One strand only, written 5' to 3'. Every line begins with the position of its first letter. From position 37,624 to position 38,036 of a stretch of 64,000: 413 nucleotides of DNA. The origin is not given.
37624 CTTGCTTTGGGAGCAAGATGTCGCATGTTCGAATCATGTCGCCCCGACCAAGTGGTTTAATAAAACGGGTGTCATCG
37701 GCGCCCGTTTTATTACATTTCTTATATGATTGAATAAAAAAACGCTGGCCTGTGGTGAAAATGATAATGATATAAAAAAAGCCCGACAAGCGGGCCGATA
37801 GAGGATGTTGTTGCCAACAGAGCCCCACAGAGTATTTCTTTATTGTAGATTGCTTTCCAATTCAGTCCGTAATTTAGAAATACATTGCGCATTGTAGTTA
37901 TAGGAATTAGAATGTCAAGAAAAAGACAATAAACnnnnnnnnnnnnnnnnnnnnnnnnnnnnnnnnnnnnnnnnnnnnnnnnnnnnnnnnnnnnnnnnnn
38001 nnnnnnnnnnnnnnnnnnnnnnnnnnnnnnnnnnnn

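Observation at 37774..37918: Predicted tracrRNA, divergent from cas9, with near-consensus promoter, 22-nt anti-repeat and intrinsic terminator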

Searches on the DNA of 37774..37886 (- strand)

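Call 49: build_rna_model(alignment_id=A4, structure=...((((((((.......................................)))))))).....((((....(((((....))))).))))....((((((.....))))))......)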
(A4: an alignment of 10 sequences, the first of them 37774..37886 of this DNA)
Model R1 built from alignment A4 (10 sequences, 117 columns); structure: as given.
model positions 111; base pairs 22; branch points 2; effective number of sequences 1.01; information 0.589 bits per position. Calibrated on 0.2 Mb of random sequence (short: E-values are rough).
structure used (alignment columns):
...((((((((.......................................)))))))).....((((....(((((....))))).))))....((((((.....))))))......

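Call 50: search_with_rna_model(model_id=R1, sources=[window, L001, L002, L004, L006, L007, L009, L010, L011, L012, L015, L016, L019, L021, L024, L032, L033, L036, L037, L042, L044, L045, L046, L048, L054, L056, L057, L061, L062, L065, L066, L069, L074, L079, L080, L082, L083, L084, L089, L090, L091, L092], max_evalue=1, make_alignment=true)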
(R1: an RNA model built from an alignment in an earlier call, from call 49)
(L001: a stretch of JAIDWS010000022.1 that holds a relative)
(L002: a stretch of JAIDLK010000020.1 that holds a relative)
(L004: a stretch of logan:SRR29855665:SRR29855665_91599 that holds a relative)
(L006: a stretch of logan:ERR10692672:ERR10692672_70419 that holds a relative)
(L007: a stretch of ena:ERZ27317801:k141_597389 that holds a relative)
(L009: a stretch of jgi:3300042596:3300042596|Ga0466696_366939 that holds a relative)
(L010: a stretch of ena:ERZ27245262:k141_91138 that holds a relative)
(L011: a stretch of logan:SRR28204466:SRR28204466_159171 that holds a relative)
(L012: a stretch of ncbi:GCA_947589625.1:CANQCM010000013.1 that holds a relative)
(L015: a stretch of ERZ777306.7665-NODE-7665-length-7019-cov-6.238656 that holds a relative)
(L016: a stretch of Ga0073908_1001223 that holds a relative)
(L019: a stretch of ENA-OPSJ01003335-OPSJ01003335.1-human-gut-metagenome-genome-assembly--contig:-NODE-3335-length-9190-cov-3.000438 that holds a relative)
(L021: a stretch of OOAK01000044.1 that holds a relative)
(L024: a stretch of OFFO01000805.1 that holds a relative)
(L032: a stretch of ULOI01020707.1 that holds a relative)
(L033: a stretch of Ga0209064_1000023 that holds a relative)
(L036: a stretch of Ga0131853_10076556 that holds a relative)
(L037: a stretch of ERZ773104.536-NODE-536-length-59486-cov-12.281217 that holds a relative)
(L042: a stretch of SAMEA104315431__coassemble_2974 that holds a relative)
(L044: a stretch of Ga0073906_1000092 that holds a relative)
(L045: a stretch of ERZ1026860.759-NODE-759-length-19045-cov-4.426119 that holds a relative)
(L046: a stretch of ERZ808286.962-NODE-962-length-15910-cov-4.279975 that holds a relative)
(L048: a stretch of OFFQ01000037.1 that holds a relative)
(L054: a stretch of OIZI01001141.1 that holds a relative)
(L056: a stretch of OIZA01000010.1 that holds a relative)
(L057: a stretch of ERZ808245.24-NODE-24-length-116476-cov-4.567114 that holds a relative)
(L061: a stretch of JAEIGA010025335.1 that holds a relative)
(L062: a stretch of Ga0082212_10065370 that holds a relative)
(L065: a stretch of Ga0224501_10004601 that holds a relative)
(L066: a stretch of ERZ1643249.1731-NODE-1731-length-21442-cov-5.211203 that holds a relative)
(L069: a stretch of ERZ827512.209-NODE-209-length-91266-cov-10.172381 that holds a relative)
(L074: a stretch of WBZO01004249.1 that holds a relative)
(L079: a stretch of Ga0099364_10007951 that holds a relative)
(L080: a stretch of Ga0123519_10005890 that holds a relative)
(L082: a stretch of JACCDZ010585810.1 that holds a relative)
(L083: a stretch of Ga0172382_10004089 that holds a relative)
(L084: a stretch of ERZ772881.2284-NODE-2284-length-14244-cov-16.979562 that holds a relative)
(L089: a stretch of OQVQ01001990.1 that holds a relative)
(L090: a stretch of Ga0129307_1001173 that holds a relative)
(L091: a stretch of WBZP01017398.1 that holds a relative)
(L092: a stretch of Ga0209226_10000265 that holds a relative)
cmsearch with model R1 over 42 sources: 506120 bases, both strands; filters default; matches with E-value up to 1: 63.
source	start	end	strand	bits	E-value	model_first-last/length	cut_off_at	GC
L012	3842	3952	-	143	1.7e-28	1-111/111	no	0.39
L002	4431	4541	-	142.6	2.1e-28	1-111/111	no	0.39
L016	5842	5952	-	141.7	3.3e-28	1-111/111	no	0.39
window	37775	37886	-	138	2.2e-27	1-111/111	no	0.41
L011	3841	3953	-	137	3.6e-27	1-111/111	no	0.39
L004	3841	3952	-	134.7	1.2e-26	1-111/111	no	0.4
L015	3083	3194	-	130.9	8.1e-26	1-111/111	no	0.38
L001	5840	5953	-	129.8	1.3e-25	1-111/111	no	0.39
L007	3840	3953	-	129.5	1.6e-25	1-111/111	no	0.43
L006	3840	3953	-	128.5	2.6e-25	1-111/111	no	0.37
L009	554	663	-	117.3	7.7e-23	1-111/111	no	0.39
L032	5827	5925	-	49.1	7.7e-08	1-111/111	no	0.33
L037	5812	5935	-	42.3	2.4e-06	1-111/111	no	0.35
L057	5749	5869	-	38.9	1.3e-05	1-111/111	no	0.39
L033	5824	5934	-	38.7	1.5e-05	1-111/111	no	0.33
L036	955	1059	-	38.6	1.5e-05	1-111/111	no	0.28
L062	667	782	-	37.7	2.5e-05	1-111/111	no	0.37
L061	4023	4136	-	33.1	0.00024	1-111/111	no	0.36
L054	5748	5867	-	32.8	0.00029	1-111/111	no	0.42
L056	5748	5867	-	32.6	0.00033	1-111/111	no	0.43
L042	974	1085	-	30.9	0.00077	1-111/111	no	0.36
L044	551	673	-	29.4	0.0016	1-111/111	no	0.31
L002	4484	4556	+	28.2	0.0029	1-111/111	no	0.27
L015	3137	3203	+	27.5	0.0041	1-111/111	no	0.28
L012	3895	3961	+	27.5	0.0043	1-111/111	no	0.27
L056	2411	2535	+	26.2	0.008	1-111/111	no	0.42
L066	5855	5959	-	25.7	0.011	1-111/111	no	0.3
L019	1999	2128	-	25.5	0.012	1-111/111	no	0.29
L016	5895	5961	+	25.5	0.012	1-111/111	no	0.27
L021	1300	1428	-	25.3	0.013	1-111/111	no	0.29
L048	5815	5933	-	25.1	0.014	1-111/111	no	0.38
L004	3895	3961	+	24.8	0.017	1-111/111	no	0.3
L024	1652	1777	-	24.7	0.018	1-111/111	no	0.33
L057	2777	2901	+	22.8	0.046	1-111/111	no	0.43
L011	3895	3962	+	22.3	0.059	1-111/111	no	0.31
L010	1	52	-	22.1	0.065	1-56/111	3'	0.27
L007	3894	4012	+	21.8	0.074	1-111/111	no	0.31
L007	8981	9054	+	21.6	0.084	1-111/111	no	0.32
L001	10985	11049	+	21.6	0.084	1-111/111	no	0.25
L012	9117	9154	+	21.6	0.085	11-48/111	no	0.29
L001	10727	10793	+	21.5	0.087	1-111/111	no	0.28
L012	9378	9468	+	20.7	0.13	1-111/111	no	0.27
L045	4430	4551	-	20.1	0.18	1-111/111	no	0.42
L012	8382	8452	+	20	0.19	1-111/111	no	0.28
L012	8653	8726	+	19.7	0.22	1-111/111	no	0.38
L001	10451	10589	+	19.6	0.23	1-111/111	no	0.31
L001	11117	11197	+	19.4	0.26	1-111/111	no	0.37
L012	8983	9038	+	19.2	0.28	1-111/111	no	0.25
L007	8715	8764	+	19.2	0.28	5-54/111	no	0.28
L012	8863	8889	+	18.5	0.39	21-47/111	no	0.33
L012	8929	8955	+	18.5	0.39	21-47/111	no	0.33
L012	8731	8757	+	18.3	0.44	21-47/111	no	0.37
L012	8533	8559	+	18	0.51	21-47/111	no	0.37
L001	10341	10370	+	18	0.53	18-47/111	no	0.3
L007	8318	8392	+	17.7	0.61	1-111/111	no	0.32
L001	5893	5961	+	17.7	0.62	1-111/111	no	0.28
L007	2409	2490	-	17.4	0.69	1-111/111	no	0.4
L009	611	659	+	17.3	0.76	5-54/111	no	0.22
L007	8447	8528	+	17.2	0.77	1-111/111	no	0.33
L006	8310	8408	+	17.2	0.79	1-111/111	no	0.37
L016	11034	11085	+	16.9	0.9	1-111/111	no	0.29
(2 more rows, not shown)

Alignment A5: 63 matches aligned to the model, 263 columns, each read 5' to 3' on its own strand. Consensus structure (alignment columns), stored with it:
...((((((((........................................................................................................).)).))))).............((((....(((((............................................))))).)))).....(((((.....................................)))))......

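Call 53: search_with_rna_model(model_id=R1, sources=[window, L001, L002, L004, L006, L007, L009, L010, L011, L012, L015, L016, L019, L021, L024, L032, L033, L036, L037, L042, L044, L045, L046, L048, L054, L056, L057, L061, L062, L065, L066, L069, L074, L079, L080, L082, L083, L084, L089, L090, L091, L092], max_evalue=0.002, make_alignment=true)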
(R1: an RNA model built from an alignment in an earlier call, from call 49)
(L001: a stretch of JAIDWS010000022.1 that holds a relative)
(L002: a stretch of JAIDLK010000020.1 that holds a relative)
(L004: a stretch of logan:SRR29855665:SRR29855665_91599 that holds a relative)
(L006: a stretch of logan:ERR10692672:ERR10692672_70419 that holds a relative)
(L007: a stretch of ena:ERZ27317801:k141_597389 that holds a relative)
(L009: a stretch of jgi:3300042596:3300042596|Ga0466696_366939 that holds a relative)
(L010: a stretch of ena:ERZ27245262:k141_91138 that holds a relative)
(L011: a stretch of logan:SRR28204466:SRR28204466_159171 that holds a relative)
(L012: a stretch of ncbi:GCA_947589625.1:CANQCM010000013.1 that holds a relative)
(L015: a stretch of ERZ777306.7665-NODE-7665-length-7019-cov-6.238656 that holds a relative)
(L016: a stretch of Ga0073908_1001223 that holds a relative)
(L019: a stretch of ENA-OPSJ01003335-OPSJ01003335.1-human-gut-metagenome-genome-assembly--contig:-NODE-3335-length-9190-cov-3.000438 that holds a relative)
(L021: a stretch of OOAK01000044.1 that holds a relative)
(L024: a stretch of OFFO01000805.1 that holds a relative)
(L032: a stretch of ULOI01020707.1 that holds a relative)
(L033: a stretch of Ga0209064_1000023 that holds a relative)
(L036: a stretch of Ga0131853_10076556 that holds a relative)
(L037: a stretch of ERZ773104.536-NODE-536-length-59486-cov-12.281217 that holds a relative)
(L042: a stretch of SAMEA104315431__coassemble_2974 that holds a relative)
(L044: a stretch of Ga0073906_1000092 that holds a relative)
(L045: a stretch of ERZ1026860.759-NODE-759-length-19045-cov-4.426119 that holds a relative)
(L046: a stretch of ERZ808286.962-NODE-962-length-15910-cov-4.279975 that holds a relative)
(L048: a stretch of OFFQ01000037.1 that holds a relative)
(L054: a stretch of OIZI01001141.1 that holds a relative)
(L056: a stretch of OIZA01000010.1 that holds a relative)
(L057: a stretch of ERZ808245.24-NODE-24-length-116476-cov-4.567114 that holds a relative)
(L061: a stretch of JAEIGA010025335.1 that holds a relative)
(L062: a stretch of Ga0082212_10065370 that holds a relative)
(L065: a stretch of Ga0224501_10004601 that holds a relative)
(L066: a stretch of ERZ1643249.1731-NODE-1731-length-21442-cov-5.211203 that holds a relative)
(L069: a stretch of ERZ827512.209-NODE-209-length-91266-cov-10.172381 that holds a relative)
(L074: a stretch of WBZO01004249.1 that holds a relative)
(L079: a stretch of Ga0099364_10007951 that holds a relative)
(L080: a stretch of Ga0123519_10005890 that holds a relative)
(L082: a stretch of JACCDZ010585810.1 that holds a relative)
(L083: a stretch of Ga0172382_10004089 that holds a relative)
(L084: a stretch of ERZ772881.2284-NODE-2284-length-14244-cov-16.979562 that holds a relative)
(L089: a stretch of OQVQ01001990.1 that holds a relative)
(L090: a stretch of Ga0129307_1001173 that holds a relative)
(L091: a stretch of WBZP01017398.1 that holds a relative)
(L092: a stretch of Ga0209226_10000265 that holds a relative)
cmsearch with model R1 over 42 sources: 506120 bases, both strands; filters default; matches with E-value up to 0.002: 22.
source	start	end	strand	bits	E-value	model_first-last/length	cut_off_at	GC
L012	3842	3952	-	143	1.7e-28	1-111/111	no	0.39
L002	4431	4541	-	142.6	2.1e-28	1-111/111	no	0.39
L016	5842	5952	-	141.7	3.3e-28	1-111/111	no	0.39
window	37775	37886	-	138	2.2e-27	1-111/111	no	0.41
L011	3841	3953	-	137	3.6e-27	1-111/111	no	0.39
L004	3841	3952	-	134.7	1.2e-26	1-111/111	no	0.4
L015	3083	3194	-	130.9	8.1e-26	1-111/111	no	0.38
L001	5840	5953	-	129.8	1.3e-25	1-111/111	no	0.39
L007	3840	3953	-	129.5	1.6e-25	1-111/111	no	0.43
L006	3840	3953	-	128.5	2.6e-25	1-111/111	no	0.37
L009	554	663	-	117.3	7.7e-23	1-111/111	no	0.39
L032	5827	5925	-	49.1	7.7e-08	1-111/111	no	0.33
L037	5812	5935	-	42.3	2.4e-06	1-111/111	no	0.35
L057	5749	5869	-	38.9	1.3e-05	1-111/111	no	0.39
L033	5824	5934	-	38.7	1.5e-05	1-111/111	no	0.33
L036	955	1059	-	38.6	1.5e-05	1-111/111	no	0.28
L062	667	782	-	37.7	2.5e-05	1-111/111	no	0.37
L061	4023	4136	-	33.1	0.00024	1-111/111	no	0.36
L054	5748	5867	-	32.8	0.00029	1-111/111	no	0.42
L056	5748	5867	-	32.6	0.00033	1-111/111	no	0.43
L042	974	1085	-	30.9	0.00077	1-111/111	no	0.36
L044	551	673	-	29.4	0.0016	1-111/111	no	0.31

Alignment A6: 22 matches aligned to the model, 173 columns, each read 5' to 3' on its own strand. Consensus structure (alignment columns), stored with it:
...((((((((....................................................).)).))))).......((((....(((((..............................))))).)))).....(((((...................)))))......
